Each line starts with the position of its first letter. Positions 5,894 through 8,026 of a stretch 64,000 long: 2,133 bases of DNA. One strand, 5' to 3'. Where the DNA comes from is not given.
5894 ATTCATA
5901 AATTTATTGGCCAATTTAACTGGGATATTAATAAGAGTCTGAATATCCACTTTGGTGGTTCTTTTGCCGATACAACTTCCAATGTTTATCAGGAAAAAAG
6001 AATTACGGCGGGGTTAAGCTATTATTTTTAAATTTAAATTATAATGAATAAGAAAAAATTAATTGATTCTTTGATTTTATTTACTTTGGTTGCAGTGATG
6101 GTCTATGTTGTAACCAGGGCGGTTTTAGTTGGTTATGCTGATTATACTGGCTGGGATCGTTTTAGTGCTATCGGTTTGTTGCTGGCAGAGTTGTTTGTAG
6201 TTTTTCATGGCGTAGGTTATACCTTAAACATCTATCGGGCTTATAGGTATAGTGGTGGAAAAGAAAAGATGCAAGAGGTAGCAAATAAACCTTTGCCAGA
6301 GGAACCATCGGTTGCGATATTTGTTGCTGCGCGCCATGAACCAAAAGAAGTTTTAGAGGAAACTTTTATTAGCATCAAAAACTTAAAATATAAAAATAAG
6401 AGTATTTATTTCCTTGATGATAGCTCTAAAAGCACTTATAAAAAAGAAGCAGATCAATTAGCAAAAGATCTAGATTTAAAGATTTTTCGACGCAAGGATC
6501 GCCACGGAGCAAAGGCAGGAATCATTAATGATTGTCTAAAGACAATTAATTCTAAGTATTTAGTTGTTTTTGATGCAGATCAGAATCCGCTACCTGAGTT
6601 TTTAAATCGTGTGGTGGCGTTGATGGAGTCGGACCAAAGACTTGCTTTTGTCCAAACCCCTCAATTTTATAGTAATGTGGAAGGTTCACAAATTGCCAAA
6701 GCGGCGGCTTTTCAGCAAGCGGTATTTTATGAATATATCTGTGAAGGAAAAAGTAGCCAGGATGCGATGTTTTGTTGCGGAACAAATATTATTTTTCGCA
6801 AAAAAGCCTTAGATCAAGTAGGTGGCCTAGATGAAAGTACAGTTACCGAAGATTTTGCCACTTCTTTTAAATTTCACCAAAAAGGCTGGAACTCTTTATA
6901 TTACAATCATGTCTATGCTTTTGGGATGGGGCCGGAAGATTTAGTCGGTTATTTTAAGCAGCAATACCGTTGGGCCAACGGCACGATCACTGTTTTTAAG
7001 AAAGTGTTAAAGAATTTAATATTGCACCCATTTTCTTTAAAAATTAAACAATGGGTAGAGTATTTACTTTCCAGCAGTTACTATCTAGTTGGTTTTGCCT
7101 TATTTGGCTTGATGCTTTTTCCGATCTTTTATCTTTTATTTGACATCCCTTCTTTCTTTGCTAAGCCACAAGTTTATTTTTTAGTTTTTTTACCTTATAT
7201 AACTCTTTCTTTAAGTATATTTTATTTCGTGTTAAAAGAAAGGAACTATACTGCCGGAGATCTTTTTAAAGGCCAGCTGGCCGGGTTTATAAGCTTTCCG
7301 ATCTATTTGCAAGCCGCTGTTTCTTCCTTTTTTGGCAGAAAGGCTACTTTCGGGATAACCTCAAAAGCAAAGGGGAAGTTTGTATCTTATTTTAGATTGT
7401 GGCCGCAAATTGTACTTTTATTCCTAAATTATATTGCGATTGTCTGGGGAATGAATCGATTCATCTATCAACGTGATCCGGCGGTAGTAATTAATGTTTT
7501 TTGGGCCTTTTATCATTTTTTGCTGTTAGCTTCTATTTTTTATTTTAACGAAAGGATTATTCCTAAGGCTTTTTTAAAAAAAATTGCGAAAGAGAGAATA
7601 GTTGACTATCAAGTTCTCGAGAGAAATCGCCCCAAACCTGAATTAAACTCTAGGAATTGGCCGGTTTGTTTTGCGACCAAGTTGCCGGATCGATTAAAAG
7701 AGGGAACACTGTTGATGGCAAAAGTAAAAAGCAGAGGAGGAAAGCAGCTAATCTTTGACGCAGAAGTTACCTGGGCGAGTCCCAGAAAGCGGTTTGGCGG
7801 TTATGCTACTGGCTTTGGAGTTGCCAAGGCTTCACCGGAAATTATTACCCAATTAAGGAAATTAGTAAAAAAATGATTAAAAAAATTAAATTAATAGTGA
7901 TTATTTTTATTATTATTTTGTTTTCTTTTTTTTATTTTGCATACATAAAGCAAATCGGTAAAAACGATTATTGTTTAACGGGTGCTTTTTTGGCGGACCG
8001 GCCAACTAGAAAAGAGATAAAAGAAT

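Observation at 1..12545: Duplicated PilZ / small-protein pair / CheY-like regulator module flanking an exopolysaccharide operon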

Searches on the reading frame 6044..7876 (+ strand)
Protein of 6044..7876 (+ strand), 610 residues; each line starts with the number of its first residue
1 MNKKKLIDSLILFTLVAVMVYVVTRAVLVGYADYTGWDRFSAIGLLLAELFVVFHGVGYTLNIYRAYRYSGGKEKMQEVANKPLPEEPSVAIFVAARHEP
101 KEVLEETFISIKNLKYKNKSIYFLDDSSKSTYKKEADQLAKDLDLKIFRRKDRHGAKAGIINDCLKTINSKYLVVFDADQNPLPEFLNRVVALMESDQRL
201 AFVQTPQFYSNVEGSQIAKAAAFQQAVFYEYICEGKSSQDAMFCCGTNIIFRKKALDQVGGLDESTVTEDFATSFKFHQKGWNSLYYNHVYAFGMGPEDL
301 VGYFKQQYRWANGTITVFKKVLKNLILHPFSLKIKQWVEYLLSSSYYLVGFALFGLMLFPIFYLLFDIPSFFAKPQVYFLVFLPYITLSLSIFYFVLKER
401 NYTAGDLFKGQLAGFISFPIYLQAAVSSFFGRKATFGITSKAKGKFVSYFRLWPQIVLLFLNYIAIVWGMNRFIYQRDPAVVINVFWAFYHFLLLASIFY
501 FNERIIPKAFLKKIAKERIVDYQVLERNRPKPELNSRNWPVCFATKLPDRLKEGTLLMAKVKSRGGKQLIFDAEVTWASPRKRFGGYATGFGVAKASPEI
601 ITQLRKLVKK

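Call 3: search_protein_families(library=pfam, proteins=[window:6044-7876:+], max_evalue=1)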
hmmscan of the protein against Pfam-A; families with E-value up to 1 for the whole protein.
window:6044-7876:+ (610 aa): 6 families
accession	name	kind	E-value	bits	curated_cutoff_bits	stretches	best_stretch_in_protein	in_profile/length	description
PF13632.12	Glyco_trans_2_3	-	6e-25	88.7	27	1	173-379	2-183/198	Glycosyl transferase family group 2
PF13641.12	Glyco_tranf_2_3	-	2.2e-21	77.4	27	1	88-313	1-230/230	Glycosyltransferase like family 2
PF00535.33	Glycos_transf_2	-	7.6e-20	71.9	23.3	1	92-259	2-167/168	Glycosyl transferase family 2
PF13506.12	Glyco_transf_21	-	2.6e-11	43.8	21.7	1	163-311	24-173/174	Glycosyl transferase family 21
PF03552.20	Cellulose_synt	-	2.7e-10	39.9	24.7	1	265-503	420-676/722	Cellulose synthase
PF10111.15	Glyco_tranf_2_2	-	0.088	12.7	27.3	1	97-271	8-193/276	Glycosyltransferase like family 2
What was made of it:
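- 6044..7876 (+): Cellulose-synthase-like GT2 polysaccharide synthase, long form. Residues ~500-610 (nt 7541..7873) are an extra cytoplasmic tail, possibly derived from PilZ, with degenerate c-di-GMP motifs. Pfam Glyco_trans_2_3 and Cellulose_synt (call 3).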

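Call 83: search_protein_families(library=ncbifam, proteins=[window:6044-7876:+], max_evalue=0.01)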
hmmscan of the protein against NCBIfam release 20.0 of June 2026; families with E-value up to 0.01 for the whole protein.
window:6044-7876:+ (610 aa): 21 families
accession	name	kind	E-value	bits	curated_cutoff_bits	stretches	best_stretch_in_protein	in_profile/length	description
TIGR03030.1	CelA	equivalog_domain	6.8e-70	235.9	699.1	1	10-497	60-558/714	UDP-forming cellulose synthase catalytic subunit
NF008558.0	PRK11498.1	equivalog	1.4e-47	162.2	992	1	17-497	204-684/872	UDP-forming cellulose synthase catalytic subunit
TIGR03937.1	PgaC_IcaA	equivalog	8.7e-28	97.4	422.3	1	70-357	27-315/407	poly-beta-1,6-N-acetyl-D-glucosamine synthase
NF003958.0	PRK05454.2-1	equivalog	4.5e-10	38.3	419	1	58-263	76-298/704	glucans biosynthesis glucosyltransferase MdoH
TIGR03965.1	mycofact_glyco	equivalog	7.9e-10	38.2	280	1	81-309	67-295/467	mycofactocin biosynthesis glycosyltransferase MftF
NF003959.0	PRK05454.2-2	equivalog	1.4e-09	36.9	550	1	147-327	158-352/599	glucans biosynthesis glucosyltransferase MdoH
NF047683.1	TeichurnBiosyTuaG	equivalog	3.4e-09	36.7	400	1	87-290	5-199/252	teichuronic acid biosynthesis protein TuaG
NF053739.1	GlytfEpsEBac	equivalog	1e-08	34.5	450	1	99-310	11-216/265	glycosyltransferase EpsE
TIGR03472.1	HpnI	equivalog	1.4e-08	34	310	1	142-314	97-272/373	bacteriohopanetetrol glucosamine biosynthesis glycosyltransferase HpnI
TIGR04242.1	nodulat_NodC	equivalog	2e-08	33.6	550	1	78-315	38-285/395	chitooligosaccharide synthase NodC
NF003962.0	PRK05454.2-5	equivalog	8e-07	28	328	1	15-264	63-327/641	glucans biosynthesis glucosyltransferase MdoH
TIGR03469.1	HpnB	hypoth_equivalog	8.7e-06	25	379.25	1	79-263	34-230/386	hopene-associated glycosyltransferase HpnB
TIGR01556.1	rhamnosyltran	subfamily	3.3e-05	23.2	200.55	1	110-275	13-179/281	rhamnosyltransferase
TIGR04440.1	glyco_TIGR04440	domain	4.9e-05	23.2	70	1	125-223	34-135/215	TIGR00180 family glycosyltransferase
NF041875.1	EPS_EpsD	equivalog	5.3e-05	22.8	370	1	121-329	33-242/325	exopolysaccharide biosynthesis glycosyltransferase EpsD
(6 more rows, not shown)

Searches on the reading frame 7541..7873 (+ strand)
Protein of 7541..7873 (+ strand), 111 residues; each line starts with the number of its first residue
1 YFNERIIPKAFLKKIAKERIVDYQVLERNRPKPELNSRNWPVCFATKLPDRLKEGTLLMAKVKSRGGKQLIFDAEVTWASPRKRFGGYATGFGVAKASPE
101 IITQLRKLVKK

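Call 35: search_solved_structures(query=A5, max_evalue=10, show_alignments=2)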
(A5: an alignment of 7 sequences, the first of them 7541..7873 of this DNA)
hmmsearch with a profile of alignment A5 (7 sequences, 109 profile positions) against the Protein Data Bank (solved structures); distinct sequences matched with E-value up to 10: 0.

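Call 36: search_protein_families(library=pfam, alignment_id=A5, max_evalue=10)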
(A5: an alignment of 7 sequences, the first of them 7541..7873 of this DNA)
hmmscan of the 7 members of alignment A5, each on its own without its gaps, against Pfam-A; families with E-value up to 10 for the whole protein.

A. member 1, window:7541-7873:+ (111 aa): 1 family
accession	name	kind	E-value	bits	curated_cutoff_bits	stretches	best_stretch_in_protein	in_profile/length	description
PF07238.19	PilZ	-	0.13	13.1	22.5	1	47-109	38-100/102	PilZ domain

B. families by the number of members that match (of 7 scanned): 2 families
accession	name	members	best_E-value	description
PF07238.19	PilZ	7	0.023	PilZ domain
PF14366.11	DUF4410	1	0.0073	Domain of unknown function (DUF4410)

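Call 69: find_homologous_proteins(query=A5, max_evalue=0.001)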
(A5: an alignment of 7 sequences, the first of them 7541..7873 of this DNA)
Query A5 (7 sequences) (111 aa, profile of the alignment): 2 proteins with E <= 0.001 among 337 candidates.
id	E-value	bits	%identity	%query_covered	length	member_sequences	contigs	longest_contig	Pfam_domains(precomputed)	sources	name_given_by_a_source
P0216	2.0e-43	165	91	100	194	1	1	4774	-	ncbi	ncbi:MAG: hypothetical protein R6U54_01185, partial [Candidatus Omnitrophota bacterium]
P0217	2.6e-36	142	77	100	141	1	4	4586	-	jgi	jgi:hypothetical protein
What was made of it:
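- Tried and rejected: With the GT2-tail profile it found only 2 partial close relatives and no precomputed PilZ annotation (call 69).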

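Call 84: predict_structure(alignment_id=A11)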
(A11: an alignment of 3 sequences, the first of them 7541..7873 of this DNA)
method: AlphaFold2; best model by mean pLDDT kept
length: 111 residues; sequences in the alignment: 3
mean_pLDDT: 50.2   pTM: 0.44
mean pLDDT of the five models: 50.2, 49.2, 48.0, 35.8, 31.4
residues with pLDDT >= 90: 0; 70-90: 0; 50-70: 54; < 50: 57
segments of 3 or more residues with pLDDT < 50: 1-16, 35-43, 79-83, 86-111
pLDDT, mean of each block of 10 residues (from residue 1): 32 47 60 49 56 66 61 58 49 36 40 36
secondary structure, 60 per line:
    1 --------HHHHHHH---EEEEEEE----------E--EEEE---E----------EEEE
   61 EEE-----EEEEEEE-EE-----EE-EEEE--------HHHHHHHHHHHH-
elements in order: H9-15 E19-25 E39-42 E57-63 E69-75 E87-90 H99-110

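Call 86: fold_search(model_id=the predicted structure, library=pdb)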
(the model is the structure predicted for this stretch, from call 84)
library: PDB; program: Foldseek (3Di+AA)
matches with E <= 10: 475; with E <= 0.001: 0
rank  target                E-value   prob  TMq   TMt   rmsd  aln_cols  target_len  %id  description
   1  2qpv_A                1.3e-01  0.28  0.23  0.20  11.3        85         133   12  Crystal structure of uncharacterized protein Atu1531 (released 2007-08-07)
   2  3zq5                  3.9e-01  0.14  0.23  0.07  16.4       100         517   12  Structure of the Y263F mutant of the cyanobacterial phytochrome Cph1 (released 2011-11-30)
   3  4dx8_D                5.8e-01  0.09  0.16  0.13  11.4        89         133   12  ICAP1 in complex with KRIT1 N-terminus (released 2013-01-09)
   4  4dx9_I                5.8e-01  0.08  0.15  0.14  12.8        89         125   11  ICAP1 in complex with integrin beta 1 cytoplasmic tail (released 2013-01-09)
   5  3sao_A                7.7e-01  0.04  0.16  0.13  14.6       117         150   16  The Siderocalin Ex-FABP functions through dual ligand specificities (released 2011-12-28)
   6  5vx6_A                8.6e-01  0.23  0.32  0.19  10.2        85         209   19  Structure of Bacillus subtilis Inhibitor of motility (MotI/DgrA) (released 2017-11-22)
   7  5y6f                  9.1e-01  0.33  0.32  0.18   7.7        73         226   18  Crystal structure of YcgR in complex with c-di-GMP from Escherichia coli (released 2018-07-18)
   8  7qep_O3               9.1e-01  0.04  0.14  0.15  11.3        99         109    9  Cryo-EM structure of the ribosome from Encephalitozoon cuniculi (released 2022-02-09)
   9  8rvx_B                9.7e-01  0.14  0.22  0.07  12.2        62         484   14  Cph1 phytochrome PAS-GAF-PHY Y176H mutant (released 2025-03-12)
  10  4qg5_B                9.7e-01  0.04  0.17  0.06  14.9       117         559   13  Crystal structure of phosphoglucomutase from Leishmania major at 3.5 angstrom resolution (released 2015-05-27)
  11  3kay_A                9.7e-01  0.03  0.13  0.10  14.9       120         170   12  Crystal structure of abscisic acid receptor PYL1 (released 2009-12-08)
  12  6sjj_C                9.7e-01  0.02  0.14  0.11  16.3       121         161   10  A new modulated crystal structure of ANS complex of St John's wort Hyp-1 protein with 36 protein molecules in the asym (released 2020-06-24)
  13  5vx6_B                1.0e+00  0.20  0.31  0.19  10.4        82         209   15  Structure of Bacillus subtilis Inhibitor of motility (MotI/DgrA) (released 2017-11-22)
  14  3uid_A                1.0e+00  0.10  0.22  0.16   9.8       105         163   12  Crystal Structure of Protein Ms6760 from Mycobacterium smegmatis (released 2011-11-23)
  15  2mj7_MODEL_1_A        1.1e+00  0.09  0.26  0.22  10.6       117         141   11  Solution NMR structure of beta-adaptin appendage domain of human adaptor protein complex 4 subunit beta, North (released 2014-01-29)
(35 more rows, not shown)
